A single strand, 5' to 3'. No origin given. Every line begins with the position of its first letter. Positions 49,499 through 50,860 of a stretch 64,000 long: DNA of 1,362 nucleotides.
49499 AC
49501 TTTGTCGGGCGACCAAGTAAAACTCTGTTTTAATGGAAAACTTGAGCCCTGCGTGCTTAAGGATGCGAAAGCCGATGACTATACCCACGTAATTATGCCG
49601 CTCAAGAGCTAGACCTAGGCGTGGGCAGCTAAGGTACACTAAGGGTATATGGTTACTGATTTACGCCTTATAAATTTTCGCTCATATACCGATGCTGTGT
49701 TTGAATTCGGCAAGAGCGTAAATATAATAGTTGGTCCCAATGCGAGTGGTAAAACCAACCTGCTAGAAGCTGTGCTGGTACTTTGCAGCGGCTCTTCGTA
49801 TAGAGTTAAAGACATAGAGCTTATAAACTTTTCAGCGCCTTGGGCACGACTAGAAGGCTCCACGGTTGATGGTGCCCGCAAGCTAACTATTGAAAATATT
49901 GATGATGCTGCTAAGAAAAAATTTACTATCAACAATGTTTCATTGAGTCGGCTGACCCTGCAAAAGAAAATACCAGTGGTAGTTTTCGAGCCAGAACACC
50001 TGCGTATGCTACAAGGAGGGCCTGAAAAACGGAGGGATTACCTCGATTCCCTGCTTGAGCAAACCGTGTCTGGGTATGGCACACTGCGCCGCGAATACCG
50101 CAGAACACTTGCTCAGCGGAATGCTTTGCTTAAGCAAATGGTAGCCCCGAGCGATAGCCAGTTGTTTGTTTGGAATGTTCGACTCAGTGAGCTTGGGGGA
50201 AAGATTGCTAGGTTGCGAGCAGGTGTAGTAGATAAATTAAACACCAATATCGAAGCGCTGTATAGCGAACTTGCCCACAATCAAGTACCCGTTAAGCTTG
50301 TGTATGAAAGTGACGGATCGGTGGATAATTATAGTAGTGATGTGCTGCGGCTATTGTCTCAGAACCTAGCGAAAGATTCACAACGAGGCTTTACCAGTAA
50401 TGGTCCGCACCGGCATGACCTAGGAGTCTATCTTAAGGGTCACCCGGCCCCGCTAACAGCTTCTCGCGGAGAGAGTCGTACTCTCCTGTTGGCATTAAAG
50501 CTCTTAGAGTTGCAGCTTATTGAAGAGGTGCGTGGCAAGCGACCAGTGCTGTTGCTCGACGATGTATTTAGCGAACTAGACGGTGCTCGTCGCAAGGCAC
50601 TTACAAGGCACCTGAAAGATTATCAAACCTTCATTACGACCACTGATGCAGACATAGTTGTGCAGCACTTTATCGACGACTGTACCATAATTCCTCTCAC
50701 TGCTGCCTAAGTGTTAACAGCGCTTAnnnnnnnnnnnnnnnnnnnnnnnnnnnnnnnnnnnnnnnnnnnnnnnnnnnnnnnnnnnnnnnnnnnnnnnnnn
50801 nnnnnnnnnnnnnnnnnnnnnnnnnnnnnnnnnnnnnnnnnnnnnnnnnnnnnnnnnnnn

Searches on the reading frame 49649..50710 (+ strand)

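Call 52: search_protein_families(library=pfam, proteins=[window:49649-50710:+], max_evalue=0.001)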
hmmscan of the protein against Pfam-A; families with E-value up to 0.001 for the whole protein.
window:49649-50710:+ (353 aa): 6 families
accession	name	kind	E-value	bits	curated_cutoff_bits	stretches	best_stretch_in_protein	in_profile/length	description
PF02463.25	SMC_N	-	6e-18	65.5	40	1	2-336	2-201/220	RecF/RecN/SMC N terminal domain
PF13476.12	AAA_23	-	4.5e-15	57.3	27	1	5-96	2-98/201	AAA domain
PF13304.12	AAA_21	-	6.2e-09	36.8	27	1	24-84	1-63/304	AAA domain, putative AbiEii toxin, Type IV TA system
PF13175.12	AAA_15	-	6.5e-09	36.3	32.1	1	2-76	3-55/374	AAA ATPase domain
PF13555.12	AAA_29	-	3.1e-05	24.1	27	1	3-49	2-49/61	P-loop containing region of AAA domain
PF13514.12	AAA_27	-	0.00013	22.1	22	1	3-51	4-55/206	AAA domain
